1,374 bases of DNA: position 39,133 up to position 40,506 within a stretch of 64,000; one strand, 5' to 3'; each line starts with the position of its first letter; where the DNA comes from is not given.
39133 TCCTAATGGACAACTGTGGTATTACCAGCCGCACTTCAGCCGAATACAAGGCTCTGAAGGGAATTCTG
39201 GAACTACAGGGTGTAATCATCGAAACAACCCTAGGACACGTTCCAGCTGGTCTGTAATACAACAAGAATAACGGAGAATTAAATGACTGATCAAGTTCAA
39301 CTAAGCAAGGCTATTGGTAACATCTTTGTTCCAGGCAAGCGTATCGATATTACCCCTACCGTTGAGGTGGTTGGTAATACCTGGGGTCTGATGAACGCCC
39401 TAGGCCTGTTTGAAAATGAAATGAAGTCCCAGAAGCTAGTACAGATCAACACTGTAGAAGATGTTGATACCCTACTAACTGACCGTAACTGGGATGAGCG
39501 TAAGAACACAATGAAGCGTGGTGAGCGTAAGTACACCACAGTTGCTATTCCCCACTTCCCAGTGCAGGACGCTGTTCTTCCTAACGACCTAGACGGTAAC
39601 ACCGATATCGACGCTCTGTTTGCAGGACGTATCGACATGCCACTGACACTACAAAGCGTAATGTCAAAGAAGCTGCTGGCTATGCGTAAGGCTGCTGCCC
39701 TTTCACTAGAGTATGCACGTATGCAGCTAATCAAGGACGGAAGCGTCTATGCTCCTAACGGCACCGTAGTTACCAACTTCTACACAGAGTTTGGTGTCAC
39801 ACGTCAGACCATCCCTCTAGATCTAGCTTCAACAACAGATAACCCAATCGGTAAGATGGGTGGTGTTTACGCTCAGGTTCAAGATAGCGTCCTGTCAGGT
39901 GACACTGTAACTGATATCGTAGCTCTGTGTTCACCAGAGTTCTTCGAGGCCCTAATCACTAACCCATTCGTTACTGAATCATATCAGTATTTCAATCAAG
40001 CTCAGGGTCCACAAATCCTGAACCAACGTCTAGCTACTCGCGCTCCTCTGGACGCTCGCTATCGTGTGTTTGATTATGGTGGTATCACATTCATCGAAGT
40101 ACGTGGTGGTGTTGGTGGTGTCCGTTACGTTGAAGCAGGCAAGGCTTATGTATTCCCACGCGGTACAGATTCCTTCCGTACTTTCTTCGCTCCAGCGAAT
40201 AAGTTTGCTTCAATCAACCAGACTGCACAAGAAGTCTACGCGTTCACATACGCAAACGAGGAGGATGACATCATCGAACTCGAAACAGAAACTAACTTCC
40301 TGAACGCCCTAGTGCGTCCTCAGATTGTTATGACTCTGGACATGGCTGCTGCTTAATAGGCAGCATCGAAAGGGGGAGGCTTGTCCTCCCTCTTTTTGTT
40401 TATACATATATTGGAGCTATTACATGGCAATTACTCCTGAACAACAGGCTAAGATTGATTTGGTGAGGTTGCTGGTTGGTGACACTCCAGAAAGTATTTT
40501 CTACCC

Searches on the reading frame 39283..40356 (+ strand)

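Call 60: search_protein_families(library=phrogs, proteins=[window:39283-40356:+], max_evalue=0.0001)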
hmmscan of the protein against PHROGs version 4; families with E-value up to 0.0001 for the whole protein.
window:39283-40356:+ (357 aa): 1 family
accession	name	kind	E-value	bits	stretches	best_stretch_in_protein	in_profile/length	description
phrog_29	-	head and packaging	1.1e-48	167.5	1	23-353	34-357/439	major head protein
